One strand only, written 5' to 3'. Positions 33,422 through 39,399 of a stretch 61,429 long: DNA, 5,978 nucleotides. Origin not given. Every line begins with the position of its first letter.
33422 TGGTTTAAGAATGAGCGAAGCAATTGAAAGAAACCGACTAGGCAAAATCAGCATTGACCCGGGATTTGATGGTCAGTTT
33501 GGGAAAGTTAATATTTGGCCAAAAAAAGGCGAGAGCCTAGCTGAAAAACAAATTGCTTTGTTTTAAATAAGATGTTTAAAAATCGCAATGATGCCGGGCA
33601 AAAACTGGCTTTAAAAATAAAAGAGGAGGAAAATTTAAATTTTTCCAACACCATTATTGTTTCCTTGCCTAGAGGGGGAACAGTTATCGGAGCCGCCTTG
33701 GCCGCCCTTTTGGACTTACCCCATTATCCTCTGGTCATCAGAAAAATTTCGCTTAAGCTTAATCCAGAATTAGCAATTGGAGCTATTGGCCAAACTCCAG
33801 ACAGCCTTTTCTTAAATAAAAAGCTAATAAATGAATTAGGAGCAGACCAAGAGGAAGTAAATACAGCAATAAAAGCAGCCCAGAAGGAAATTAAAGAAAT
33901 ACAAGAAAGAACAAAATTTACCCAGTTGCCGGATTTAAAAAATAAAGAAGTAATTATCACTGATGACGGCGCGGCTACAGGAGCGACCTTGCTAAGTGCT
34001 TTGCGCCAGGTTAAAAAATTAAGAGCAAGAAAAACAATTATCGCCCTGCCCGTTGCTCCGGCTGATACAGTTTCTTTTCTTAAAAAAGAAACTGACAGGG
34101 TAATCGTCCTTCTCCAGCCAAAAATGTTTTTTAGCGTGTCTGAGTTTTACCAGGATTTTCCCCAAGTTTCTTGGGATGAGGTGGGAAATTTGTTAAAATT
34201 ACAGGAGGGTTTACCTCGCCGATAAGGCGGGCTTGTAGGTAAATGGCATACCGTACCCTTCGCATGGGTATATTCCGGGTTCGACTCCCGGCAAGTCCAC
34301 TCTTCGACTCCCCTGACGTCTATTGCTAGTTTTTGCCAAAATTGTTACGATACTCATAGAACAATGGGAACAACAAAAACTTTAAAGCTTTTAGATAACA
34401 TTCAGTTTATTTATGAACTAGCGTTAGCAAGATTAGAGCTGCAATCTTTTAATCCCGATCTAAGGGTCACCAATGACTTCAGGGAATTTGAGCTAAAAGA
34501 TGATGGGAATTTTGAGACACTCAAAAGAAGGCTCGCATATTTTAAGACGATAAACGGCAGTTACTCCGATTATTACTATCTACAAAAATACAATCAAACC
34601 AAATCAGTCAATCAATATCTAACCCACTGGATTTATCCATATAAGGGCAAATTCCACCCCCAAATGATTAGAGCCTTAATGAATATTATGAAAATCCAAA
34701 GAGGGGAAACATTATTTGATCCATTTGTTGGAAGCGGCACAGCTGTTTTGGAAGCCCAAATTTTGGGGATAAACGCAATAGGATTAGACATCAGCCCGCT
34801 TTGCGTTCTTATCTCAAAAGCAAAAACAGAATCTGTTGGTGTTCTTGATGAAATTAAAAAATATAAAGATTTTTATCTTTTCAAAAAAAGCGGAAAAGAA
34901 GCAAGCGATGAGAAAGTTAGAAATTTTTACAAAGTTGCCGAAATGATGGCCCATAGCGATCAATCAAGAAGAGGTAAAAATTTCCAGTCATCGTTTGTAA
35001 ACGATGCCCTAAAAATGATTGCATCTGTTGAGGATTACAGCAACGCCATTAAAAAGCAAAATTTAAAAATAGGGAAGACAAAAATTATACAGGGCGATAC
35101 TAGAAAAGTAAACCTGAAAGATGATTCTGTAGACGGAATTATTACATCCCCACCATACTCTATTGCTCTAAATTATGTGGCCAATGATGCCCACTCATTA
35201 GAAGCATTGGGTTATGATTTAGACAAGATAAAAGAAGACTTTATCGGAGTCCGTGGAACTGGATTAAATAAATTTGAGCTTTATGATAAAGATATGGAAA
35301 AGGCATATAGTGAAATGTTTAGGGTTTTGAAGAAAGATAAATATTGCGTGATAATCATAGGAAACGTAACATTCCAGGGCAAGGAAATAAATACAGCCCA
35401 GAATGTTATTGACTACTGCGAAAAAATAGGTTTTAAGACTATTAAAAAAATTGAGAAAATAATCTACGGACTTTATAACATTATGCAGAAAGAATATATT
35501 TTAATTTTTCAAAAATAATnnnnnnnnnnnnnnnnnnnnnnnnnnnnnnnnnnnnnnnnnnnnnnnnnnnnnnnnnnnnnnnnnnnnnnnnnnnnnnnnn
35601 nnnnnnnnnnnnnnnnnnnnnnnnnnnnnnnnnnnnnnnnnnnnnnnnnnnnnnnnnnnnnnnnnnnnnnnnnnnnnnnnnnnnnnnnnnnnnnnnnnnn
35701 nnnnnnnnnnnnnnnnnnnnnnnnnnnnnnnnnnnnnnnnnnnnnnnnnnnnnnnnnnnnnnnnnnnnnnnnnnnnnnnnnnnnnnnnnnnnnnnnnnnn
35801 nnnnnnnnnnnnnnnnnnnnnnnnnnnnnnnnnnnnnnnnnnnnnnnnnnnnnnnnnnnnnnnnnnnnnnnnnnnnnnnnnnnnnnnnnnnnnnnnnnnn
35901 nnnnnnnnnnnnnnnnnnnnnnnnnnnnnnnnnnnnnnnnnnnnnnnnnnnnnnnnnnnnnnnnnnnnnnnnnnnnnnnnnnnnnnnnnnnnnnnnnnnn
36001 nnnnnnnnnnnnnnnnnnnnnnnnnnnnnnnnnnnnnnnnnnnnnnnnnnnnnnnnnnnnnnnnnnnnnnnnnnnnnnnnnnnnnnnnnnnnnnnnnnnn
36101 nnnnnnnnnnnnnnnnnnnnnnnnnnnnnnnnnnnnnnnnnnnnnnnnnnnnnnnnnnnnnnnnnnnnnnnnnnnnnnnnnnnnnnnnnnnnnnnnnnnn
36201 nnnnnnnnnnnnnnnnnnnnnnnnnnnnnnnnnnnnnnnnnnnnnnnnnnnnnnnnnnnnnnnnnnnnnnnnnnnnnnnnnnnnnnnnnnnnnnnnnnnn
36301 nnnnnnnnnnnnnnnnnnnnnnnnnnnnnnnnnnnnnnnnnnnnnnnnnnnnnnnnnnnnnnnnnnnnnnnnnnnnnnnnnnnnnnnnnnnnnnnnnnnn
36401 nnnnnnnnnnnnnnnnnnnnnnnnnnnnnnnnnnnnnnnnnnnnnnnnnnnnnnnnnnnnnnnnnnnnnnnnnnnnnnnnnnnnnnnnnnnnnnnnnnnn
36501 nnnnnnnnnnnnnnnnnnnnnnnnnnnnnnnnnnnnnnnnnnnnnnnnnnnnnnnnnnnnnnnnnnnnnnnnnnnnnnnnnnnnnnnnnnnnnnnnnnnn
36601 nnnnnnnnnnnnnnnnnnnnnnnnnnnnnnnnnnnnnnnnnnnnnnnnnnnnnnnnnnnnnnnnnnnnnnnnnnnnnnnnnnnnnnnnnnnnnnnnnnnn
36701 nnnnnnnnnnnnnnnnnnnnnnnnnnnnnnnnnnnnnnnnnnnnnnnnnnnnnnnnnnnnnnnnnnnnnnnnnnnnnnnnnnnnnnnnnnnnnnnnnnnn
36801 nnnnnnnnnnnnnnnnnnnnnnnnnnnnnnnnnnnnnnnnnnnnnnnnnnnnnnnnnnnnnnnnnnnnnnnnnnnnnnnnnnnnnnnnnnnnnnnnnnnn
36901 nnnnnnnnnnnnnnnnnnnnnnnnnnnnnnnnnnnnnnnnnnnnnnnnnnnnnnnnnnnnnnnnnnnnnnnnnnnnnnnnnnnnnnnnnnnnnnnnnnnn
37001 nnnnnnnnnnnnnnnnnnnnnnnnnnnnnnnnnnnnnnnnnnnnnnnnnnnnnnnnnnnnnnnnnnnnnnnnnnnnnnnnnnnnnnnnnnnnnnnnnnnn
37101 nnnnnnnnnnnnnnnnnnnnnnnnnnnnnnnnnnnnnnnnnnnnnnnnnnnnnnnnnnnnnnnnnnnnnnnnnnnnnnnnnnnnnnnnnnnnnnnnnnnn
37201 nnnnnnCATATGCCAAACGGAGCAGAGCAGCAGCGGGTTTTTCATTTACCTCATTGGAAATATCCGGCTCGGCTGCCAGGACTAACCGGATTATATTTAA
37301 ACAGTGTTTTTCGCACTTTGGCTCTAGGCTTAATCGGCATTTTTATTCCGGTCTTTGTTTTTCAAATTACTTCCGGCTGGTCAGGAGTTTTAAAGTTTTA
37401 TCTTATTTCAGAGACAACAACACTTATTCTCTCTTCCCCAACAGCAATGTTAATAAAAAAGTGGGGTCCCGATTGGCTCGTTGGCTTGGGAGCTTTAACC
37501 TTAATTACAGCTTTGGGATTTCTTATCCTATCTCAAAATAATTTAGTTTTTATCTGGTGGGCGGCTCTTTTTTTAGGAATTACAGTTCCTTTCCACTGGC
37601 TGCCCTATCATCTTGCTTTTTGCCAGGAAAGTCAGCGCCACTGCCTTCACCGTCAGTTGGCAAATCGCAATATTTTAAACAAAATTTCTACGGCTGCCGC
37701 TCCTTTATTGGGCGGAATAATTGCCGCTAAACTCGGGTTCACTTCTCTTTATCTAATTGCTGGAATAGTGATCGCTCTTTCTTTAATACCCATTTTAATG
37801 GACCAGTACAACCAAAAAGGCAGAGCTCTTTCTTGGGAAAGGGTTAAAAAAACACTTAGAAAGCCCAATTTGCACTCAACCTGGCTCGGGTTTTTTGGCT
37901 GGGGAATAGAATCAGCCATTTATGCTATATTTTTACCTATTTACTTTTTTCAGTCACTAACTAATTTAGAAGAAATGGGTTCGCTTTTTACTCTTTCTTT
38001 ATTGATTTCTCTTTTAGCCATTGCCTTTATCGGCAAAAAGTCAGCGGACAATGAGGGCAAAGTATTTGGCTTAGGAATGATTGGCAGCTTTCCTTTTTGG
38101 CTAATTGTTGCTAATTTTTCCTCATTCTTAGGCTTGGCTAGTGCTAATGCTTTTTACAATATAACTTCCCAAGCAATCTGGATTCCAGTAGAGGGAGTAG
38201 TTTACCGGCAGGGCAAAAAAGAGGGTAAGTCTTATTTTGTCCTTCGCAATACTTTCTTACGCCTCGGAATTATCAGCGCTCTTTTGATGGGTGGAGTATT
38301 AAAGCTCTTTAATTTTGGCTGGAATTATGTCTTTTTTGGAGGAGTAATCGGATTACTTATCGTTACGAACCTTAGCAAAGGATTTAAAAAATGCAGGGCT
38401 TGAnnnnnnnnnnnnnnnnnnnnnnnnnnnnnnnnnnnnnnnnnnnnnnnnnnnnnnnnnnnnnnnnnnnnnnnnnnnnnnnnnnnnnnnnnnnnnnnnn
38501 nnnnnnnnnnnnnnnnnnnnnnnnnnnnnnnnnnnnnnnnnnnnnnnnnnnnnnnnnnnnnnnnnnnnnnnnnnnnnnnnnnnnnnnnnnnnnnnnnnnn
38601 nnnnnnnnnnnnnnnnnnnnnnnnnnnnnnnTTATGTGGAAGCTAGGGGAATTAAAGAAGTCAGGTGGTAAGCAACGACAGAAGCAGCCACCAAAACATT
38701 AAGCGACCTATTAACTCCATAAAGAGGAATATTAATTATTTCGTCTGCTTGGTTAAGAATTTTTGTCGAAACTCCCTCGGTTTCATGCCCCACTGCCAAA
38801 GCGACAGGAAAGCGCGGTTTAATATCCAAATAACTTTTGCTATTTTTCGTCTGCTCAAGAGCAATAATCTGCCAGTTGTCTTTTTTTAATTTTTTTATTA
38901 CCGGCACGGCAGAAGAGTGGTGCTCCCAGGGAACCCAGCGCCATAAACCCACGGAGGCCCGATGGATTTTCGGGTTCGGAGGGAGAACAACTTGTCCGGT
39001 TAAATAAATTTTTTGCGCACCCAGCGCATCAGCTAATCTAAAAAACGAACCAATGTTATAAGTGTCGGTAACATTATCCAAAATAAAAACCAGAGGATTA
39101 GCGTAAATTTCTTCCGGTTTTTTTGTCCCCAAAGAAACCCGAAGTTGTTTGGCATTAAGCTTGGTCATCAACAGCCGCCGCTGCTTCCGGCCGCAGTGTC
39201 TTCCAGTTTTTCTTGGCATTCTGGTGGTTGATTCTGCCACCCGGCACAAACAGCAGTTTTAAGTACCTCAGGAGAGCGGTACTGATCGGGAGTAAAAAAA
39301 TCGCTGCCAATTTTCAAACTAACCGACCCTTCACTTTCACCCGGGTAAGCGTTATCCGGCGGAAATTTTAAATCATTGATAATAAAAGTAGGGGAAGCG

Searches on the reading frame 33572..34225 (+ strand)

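Call 94: search_protein_families(library=pfam, proteins=[window:33572-34225:+], max_evalue=0.0001)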
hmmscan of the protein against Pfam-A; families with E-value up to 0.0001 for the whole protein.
window:33572-34225:+ (217 aa): 2 families
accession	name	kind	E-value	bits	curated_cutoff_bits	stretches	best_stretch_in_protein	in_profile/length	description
PF00156.33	Pribosyltran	-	3.8e-13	49.5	26.3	1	7-177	13-140/158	Phosphoribosyl transferase domain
PF14681.12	UPRTase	-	6.9e-05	22.8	27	0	103-159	98-156/206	Uracil phosphoribosyltransferase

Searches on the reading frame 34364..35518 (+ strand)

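Call 94: search_protein_families(library=pfam, proteins=[window:34364-35518:+], max_evalue=0.0001)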
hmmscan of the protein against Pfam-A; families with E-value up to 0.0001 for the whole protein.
window:34364-35518:+ (384 aa): 3 families
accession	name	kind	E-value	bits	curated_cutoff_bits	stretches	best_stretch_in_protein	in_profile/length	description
PF01555.25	N6_N4_Mtase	-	5.8e-16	59.6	26.7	2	69-146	142-214/221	DNA methylase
PF01170.24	UPF0020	-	1.3e-11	45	22.3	1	94-270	9-136/197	RMKL-like, methyltransferase domain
PF08241.18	Methyltransf_11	-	9.5e-06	26.6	21.2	0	221-261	23-66/95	Methyltransferase domain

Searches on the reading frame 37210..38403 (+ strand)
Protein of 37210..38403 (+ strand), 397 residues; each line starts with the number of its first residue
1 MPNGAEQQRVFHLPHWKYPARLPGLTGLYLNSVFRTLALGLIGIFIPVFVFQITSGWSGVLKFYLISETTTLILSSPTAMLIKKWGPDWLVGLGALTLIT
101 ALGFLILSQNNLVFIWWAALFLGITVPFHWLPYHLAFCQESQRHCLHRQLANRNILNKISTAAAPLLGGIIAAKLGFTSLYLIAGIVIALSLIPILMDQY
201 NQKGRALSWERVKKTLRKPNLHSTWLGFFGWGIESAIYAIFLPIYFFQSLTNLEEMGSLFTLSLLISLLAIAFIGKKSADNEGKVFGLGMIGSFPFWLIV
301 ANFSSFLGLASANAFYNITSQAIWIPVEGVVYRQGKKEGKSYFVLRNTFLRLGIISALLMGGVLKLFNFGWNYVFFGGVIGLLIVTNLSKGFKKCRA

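Call 94: search_protein_families(library=pfam, proteins=[window:37210-38403:+], max_evalue=0.0001)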
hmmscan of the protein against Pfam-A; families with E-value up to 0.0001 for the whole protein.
window:37210-38403:+ (397 aa): 1 family
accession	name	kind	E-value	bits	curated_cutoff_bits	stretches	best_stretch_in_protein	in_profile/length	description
PF07690.21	MFS_1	-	3.4e-15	56.2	33.4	1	155-274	128-252/347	Major Facilitator Superfamily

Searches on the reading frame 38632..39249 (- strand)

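Call 94: search_protein_families(library=pfam, proteins=[window:38632-39249:-], max_evalue=0.0001)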
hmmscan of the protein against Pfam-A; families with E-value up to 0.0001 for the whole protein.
window:38632-39249:- (205 aa): 1 family
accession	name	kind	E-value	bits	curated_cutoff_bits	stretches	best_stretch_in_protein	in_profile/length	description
PF00588.24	SpoU_methylase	-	5.1e-35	121.1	29.7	1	53-194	2-142/142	SpoU rRNA Methylase family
